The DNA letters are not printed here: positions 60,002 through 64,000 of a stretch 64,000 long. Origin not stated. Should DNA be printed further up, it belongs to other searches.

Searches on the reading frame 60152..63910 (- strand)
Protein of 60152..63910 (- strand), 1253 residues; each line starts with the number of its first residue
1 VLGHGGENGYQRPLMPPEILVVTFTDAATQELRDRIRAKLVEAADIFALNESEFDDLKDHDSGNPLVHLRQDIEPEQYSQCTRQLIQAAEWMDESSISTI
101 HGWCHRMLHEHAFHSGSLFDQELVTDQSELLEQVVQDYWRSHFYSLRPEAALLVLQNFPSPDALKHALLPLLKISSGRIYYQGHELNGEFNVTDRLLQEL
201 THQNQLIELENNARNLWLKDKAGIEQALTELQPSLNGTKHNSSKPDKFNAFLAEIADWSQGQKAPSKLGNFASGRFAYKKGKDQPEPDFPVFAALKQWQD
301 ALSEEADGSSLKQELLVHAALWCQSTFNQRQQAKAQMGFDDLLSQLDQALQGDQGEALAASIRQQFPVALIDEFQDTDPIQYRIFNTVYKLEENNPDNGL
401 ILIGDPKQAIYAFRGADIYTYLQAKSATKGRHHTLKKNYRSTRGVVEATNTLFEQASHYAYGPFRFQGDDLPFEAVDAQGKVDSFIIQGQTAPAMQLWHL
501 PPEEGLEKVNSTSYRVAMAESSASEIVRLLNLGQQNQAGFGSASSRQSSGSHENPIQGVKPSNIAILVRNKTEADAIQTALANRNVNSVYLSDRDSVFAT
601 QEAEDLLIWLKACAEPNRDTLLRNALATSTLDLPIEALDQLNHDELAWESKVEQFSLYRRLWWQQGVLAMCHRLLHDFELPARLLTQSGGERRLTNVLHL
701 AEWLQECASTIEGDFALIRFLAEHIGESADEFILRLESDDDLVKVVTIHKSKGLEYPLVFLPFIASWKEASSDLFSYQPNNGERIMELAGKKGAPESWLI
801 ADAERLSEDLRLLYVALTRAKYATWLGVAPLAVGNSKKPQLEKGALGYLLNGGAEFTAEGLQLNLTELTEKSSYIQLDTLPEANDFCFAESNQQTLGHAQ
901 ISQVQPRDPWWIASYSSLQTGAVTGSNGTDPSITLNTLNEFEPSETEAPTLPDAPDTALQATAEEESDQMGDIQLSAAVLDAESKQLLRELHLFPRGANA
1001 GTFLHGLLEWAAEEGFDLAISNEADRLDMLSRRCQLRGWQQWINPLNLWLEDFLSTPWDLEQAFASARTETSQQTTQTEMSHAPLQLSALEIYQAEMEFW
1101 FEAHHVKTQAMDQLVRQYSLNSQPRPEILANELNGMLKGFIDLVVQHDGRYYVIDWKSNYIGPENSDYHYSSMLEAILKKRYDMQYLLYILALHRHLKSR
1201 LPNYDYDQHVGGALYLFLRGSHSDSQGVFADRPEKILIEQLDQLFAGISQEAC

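Call 16: search_protein_families(library=pfam, proteins=[window:60152-63910:-], max_evalue=0.001)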
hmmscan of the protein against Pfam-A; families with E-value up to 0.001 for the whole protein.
window:60152-63910:- (1253 aa): 5 families
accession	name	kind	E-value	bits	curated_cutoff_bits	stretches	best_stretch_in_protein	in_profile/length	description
PF00580.27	UvrD-helicase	-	4.2e-41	141.8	23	1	15-426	44-268/271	UvrD/REP helicase N-terminal domain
PF13361.12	UvrD_C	-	4.2e-25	89.3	25.6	2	691-825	235-344/350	UvrD-like helicase C-terminal domain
PF12705.13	PDDEXK_1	-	1.3e-11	45.4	22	1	999-1232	36-203/247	PD-(D/E)XK nuclease superfamily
PF13538.12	UvrD_C_2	-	4.3e-09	36.5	27.4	1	744-766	3-25/52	UvrD-like helicase C-terminal domain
PF13245.12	AAA_19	-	4.6e-07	30.5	25.1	1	18-414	43-134/134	AAA domain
